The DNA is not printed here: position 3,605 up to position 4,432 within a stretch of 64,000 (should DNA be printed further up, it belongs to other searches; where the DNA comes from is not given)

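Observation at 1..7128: AT-rich accessory island: helical-repeat giant, HEPN-like protein, TM-ankyrin protein and BrnT/BrnA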

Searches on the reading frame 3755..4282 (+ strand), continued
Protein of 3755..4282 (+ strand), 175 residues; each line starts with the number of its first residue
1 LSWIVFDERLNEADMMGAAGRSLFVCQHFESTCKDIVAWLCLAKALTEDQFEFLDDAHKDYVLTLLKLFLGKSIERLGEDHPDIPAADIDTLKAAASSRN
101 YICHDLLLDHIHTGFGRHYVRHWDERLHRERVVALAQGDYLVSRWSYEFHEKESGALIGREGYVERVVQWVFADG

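Call 51: search_solved_structures(query=A4, max_evalue=10, show_alignments=3)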
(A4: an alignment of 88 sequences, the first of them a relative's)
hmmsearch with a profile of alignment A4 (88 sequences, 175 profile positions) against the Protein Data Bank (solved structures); distinct sequences matched with E-value up to 10: 7.
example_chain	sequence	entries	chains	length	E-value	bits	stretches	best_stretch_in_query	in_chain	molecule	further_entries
8i7o_A2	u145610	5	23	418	0.0015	21.2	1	40-119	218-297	Tektin-1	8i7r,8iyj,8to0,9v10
9eho_M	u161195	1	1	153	0.079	15.5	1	41-119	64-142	Large ribosomal subunit protein eL14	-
2p32_A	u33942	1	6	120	0.68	12.5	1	28-62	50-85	Heat shock 70 kDa protein A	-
4eog_A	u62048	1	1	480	1.2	11.7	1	68-112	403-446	Putative uncharacterized protein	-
9dzc_A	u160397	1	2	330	1.4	11.5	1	9-93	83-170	Reticulocyte-binding protein 2b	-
5w53_A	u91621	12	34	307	2.8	10.5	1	10-92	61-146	Reticulocyte binding protein 2, putative | Reticulocyte binding protein 2b | Plasmodium vivax reticulocyte binding protein 2b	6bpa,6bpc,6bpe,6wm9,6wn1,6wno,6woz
9dzd_A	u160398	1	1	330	3.5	10.2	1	10-92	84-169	Reticulocyte-binding protein 2b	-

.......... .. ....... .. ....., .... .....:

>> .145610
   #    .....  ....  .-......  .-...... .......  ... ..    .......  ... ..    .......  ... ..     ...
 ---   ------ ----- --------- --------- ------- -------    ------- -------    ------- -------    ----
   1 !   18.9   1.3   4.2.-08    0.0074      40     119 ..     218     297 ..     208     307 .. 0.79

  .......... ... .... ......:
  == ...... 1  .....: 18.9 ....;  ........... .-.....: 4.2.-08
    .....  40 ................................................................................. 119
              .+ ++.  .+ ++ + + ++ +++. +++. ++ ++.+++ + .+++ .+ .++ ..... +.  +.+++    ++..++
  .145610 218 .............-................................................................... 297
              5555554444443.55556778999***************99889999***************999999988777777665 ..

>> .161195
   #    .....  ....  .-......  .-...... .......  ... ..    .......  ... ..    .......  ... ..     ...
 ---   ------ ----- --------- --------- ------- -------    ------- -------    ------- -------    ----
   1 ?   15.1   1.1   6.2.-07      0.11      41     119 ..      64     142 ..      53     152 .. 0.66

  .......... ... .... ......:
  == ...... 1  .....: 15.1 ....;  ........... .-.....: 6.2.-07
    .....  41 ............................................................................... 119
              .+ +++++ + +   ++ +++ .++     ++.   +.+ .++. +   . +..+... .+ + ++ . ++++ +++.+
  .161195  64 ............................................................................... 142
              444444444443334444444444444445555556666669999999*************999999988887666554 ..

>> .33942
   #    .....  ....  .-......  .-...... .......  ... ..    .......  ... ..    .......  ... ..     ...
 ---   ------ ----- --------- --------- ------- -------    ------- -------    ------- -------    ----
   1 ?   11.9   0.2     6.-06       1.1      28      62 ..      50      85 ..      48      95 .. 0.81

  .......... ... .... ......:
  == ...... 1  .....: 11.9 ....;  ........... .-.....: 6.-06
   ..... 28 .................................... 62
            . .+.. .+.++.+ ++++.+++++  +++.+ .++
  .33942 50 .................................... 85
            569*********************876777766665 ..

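Call 54: search_protein_families(library=padloc, alignment_id=A4, max_evalue=0.1)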
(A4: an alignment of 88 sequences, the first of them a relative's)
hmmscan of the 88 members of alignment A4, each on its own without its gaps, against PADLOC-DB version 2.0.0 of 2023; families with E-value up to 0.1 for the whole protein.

A. member 1, P0001 (175 aa): 0 families

B. families by the number of members that match (of 88 scanned): 28 families (the first 25 are shown)
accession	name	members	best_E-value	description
PDLC01679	Cas13-ApeA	4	0.0025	Cas13-ApeA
PDLC03820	RTasHEPN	3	0.0018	DRT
PDLC04760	PDC-M64C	1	0.00011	-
PDLC03925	OloA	1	0.0005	-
PDLC01448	Csm6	1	0.0012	CAS-III; associated_signaling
PDLC04146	HEC-02B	1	0.0027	-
PDLC04758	PDC-M64B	1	0.003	-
PDLC04432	PDC-M12B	1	0.0034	-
PDLC01680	Cas13-ApeA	1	0.0047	Cas13-ApeA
PDLC04592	PDC-M34B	1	0.0055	-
PDLC02372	Nhi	1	0.0061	-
PDLC01453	Cas5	1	0.0081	CAS-I; effector_G5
PDLC04819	PDC-S02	1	0.0082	-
PDLC01803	CARF1--CARF_HEPN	1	0.012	-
PDLC03293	MTase_II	1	0.018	Type II methyltransferase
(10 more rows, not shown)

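Call 55: search_solved_structures(query=L001:4087-5010:+, max_evalue=10, show_alignments=2)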
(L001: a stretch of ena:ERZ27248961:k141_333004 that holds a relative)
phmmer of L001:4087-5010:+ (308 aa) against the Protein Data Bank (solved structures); distinct sequences matched with E-value up to 10: 2.
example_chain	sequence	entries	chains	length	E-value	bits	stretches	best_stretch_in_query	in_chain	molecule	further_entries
1zh8_A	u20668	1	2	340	0.063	15.8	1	188-285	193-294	oxidoreductase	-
3vqj_A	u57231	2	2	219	0.77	12.2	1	78-164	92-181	Carbonyl sulfide hydrolase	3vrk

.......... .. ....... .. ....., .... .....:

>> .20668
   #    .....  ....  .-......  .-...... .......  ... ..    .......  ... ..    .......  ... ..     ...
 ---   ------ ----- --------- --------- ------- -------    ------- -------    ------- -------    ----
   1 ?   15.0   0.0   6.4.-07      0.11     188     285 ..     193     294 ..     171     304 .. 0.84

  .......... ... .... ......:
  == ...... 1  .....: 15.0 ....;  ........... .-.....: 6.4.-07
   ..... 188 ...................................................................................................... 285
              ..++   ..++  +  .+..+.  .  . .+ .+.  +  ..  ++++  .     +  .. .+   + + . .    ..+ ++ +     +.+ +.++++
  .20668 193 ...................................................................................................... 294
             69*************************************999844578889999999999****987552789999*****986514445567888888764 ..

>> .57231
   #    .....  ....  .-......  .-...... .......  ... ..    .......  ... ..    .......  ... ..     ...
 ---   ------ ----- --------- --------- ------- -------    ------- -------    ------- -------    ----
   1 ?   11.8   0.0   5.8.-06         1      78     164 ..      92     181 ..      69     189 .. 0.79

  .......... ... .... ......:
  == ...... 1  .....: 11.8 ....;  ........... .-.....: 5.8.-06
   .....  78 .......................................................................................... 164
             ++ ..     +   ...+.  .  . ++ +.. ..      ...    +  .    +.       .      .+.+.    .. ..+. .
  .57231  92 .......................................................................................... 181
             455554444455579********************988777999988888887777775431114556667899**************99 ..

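Call 56: search_solved_structures(query=L001:4087-9291:+, max_evalue=0.001)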
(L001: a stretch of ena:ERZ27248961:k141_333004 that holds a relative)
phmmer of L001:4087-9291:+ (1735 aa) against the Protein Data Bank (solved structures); distinct sequences matched with E-value up to 0.001: 1.
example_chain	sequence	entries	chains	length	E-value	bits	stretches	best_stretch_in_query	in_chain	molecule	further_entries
8dgf_A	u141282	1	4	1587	5.9e-77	262.1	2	311-1302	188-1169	ATP-binding protein Avs4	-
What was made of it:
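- On Avs4 (AVAST type 4): 8dgf_A scores 5.9e-77 (call 56). The alignment to 8dgf starts at chain residue 188 (call 56).
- PDB 8dgf: 5.9e-77, aligned from residue 188 of the chain onward (call 56).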

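Call 57: search_protein_families(library=pfam, proteins=[L001:4087-5010:+, L001:3526-4068:+, L001:445-864:+], max_evalue=10)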
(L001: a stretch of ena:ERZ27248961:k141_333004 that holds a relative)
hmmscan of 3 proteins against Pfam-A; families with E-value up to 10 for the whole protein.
L001:4087-5010:+ (308 aa): 0 families

L001:3526-4068:+ (181 aa): 0 families

L001:445-864:+ (140 aa): 1 family
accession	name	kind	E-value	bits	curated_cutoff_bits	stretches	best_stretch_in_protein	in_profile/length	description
PF25364.1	PH_NDK7_N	-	0.06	13.9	100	1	22-47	44-69/89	Nucleoside diphosphate kinase 7 N-terminal PH domain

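Call 67: find_related_loci(query=A2, collection=genome_contigs, flank=8000)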
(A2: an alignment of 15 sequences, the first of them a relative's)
Query A2 (175 aa) in genome_contigs; peptide patterns used: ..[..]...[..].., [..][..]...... (x = any residue, [..] = any of these).
18 stretches matched a pattern; 3 encode a relative of the query (tblastn E <= 1e-3); 3 distinct loci.
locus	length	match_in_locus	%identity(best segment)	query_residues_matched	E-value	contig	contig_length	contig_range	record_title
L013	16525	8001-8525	54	1-174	1e-58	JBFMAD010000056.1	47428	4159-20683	MAG: Planctomycetota bacterium isolate MAG129 MAG129_56, whole genome shotgun sequence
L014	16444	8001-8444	38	20-171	5e-28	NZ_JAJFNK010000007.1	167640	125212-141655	Alicyclobacillus tolerans strain BL-1 NODE_7_length_167640_cov_78.254698, whole genome shotgun sequence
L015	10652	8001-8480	34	20-174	2e-25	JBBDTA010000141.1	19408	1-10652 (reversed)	MAG: Paenibacillaceae bacterium isolate LejiaC_44_27 Lejia_C_6547_length_19408_cov_14, whole genome shotgun sequence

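Call 72: search_protein_families(library=pfam, alignment_id=A6, max_evalue=0.00001)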
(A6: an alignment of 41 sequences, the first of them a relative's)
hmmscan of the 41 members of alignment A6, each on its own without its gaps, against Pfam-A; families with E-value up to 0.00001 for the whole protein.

A. member 1, L013:6455-8143:- (562 aa): 0 families

B. families by the number of members that match (of 41 scanned): 45 families (the first 25 are shown)
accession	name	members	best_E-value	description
PF00270.35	DEAD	3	2.2e-22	DEAD/DEAH box helicase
PF03323.18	GerA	1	7.8e-143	Bacillus/Clostridium GerA spore germination protein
PF07517.20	SecA_DEAD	1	3.8e-101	SecA DEAD-like domain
PF05626.16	DUF790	1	3.5e-93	Protein of unknown function (DUF790)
PF00294.29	PfkB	1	4.3e-68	pfkB family carbohydrate kinase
PF21090.3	P-loop_SecA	1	4.2e-61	SecA P-loop domain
PF01380.27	SIS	1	3.9e-53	SIS domain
PF02878.22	PGM_PMM_I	1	5.3e-44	Phosphoglucomutase/phosphomannomutase, alpha/beta/alpha domain I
PF15978.11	TnsD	1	7.5e-43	Tn7-like transposition protein D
PF02880.22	PGM_PMM_III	1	9.3e-38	Phosphoglucomutase/phosphomannomutase, alpha/beta/alpha domain III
PF25198.1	Spore_GerAC_N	1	2.9e-36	Spore germination protein N-terminal domain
PF03458.18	Gly_transporter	1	1.6e-35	Glycine transporter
PF01043.26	SecA_PP_bind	1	1.9e-30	SecA preprotein cross-linking domain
PF13304.12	AAA_21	1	2.5e-28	AAA domain, putative AbiEii toxin, Type IV TA system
PF04851.21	ResIII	1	5e-25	Type III restriction enzyme, res subunit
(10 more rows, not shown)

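Call 73: search_protein_families(library=padloc, alignment_id=A6, max_evalue=0.00001)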
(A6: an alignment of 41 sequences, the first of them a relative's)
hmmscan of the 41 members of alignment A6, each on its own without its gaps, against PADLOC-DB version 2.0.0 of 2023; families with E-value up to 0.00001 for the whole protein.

A. member 1, L013:6455-8143:- (562 aa): 0 families

B. families by the number of members that match (of 41 scanned): 154 families (the first 25 are shown)
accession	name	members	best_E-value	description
PDLC03960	SngC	2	6.3e-16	-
PDLC02503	BrxHI|BrxHII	2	8.4e-11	BrxHI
PDLC02872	DpdF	2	6.2e-09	DpdF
PDLC02643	DrmMI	1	1.3e-56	DrmMI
PDLC02707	PbeA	1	9.9e-52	PbeA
PDLC03613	REase_MTase_IIG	1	1.7e-48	Type IIG restriction enzyme-methyltransferase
PDLC03622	REase_MTase_IIG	1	6.2e-48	Type IIG restriction enzyme-methyltransferase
PDLC02638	DrmMI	1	4.3e-44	DrmMI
PDLC04182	HEC-01A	1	2.9e-43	-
PDLC02704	PbeA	1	7.7e-43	PbeA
PDLC00194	HamB1|HamB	1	9.6e-37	DEAD-box helicase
PDLC04135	mad3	1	6.9e-36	mads_3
PDLC04531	PDC-M23B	1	1.2e-35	-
PDLC04184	HEC-01A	1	5.4e-34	-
PDLC04178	HEC-01A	1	7.6e-34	-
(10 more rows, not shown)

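Call 77: find_related_loci(query=A2, collection=metagenome_contigs, flank=6000)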
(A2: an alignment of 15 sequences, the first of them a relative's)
Query A2 (175 aa) in metagenome_contigs; peptide patterns used: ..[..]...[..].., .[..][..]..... (x = any residue, [..] = any of these).
74 stretches matched a pattern; 18 encode a relative of the query (tblastn E <= 1e-3); 18 distinct loci.
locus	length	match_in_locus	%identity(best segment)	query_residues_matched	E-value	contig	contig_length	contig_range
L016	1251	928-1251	99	1-108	5e-74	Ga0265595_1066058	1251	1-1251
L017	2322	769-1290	54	1-173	2e-60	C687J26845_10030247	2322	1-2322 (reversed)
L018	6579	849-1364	50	1-173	2e-55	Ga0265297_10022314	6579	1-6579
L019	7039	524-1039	42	3-173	2e-46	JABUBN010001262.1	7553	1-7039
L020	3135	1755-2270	42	3-173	2e-46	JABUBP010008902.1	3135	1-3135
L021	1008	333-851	40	3-172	1e-44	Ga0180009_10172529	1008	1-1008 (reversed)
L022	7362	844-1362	42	3-172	2e-42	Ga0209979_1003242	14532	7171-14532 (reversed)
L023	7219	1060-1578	42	3-172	2e-42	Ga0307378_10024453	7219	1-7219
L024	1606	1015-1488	43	13-171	2e-39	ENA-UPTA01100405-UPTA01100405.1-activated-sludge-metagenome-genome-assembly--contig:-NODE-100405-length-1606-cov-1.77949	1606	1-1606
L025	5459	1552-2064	41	3-172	4e-38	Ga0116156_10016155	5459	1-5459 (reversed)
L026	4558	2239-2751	41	3-172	4e-38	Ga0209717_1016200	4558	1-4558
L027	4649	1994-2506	41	3-172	4e-38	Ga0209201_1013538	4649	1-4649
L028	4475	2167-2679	41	3-172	4e-38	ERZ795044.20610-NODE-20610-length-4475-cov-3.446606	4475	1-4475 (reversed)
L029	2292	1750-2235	40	3-163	3e-35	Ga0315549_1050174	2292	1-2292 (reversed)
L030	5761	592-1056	39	18-171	7e-31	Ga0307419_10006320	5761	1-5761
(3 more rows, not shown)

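Call 78: find_related_loci(query=A2, collection=viral_contigs, flank=6000)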
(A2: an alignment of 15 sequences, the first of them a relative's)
Query A2 (175 aa) in viral_contigs; peptide patterns used: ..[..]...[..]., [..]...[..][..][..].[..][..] (x = any residue, [..] = any of these).
42 stretches matched a pattern, but none encodes a relative of the query by tblastn (E <= 1e-3).
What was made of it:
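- Tried and rejected: No relative was found in IMG/VR (call 78).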
